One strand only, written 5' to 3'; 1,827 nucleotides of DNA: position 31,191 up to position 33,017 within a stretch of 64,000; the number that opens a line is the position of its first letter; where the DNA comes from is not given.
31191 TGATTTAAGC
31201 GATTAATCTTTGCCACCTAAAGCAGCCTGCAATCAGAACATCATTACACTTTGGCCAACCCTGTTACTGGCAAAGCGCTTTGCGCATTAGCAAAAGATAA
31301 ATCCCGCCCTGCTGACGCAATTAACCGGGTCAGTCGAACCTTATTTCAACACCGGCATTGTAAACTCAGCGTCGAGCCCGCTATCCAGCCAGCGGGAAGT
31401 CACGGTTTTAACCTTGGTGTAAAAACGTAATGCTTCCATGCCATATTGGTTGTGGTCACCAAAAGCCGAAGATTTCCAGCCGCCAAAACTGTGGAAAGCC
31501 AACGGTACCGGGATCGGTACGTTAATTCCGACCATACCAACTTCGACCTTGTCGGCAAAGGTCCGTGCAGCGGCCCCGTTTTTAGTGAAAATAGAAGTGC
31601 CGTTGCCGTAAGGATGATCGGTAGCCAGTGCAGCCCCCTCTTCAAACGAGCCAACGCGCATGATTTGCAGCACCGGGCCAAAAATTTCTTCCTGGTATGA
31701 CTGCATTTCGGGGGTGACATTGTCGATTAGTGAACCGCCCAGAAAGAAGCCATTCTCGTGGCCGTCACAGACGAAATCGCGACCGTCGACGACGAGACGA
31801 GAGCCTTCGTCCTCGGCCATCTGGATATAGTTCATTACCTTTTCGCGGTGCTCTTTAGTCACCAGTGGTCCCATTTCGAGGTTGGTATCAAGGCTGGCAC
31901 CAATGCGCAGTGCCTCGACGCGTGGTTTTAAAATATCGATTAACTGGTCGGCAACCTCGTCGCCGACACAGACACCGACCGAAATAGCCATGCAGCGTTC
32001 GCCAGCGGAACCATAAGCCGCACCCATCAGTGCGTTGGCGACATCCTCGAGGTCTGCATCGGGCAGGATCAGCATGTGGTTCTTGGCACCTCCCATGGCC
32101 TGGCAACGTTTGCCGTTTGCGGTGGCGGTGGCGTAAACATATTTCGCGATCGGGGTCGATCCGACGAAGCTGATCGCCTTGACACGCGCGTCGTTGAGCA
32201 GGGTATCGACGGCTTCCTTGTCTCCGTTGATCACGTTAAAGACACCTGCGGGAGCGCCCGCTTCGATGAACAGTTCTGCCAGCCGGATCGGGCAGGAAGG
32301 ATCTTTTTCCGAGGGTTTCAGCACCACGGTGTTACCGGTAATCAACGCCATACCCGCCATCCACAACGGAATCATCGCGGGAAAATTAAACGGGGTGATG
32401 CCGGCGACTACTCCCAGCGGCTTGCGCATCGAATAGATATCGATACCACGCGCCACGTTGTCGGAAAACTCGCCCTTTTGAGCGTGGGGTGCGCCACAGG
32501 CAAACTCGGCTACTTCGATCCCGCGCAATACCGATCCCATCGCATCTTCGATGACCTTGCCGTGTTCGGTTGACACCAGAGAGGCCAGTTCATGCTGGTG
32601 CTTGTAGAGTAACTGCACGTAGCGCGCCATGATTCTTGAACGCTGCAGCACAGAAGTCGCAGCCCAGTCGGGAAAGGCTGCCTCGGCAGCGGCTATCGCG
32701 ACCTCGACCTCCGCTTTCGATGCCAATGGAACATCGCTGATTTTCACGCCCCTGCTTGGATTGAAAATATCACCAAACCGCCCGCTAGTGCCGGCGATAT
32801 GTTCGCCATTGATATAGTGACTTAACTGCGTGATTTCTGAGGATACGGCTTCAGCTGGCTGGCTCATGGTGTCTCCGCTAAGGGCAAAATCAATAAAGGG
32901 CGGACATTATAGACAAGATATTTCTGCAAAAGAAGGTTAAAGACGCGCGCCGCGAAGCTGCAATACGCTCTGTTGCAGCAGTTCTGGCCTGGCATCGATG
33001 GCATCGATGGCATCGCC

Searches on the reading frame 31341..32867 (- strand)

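Call 42: search_protein_families(library=pfam, proteins=[window:31341-32867:-])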
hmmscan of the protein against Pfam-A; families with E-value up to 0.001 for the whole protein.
window:31341-32867:- (508 aa): 2 families
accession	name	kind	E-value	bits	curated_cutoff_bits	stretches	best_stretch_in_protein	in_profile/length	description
PF00171.27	Aldedh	-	1.1e-136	456.6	23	1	32-489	9-461/461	Aldehyde dehydrogenase family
PF05893.19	LuxC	-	2.2e-06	27.3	21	1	144-280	82-220/401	Acyl-CoA reductase (LuxC)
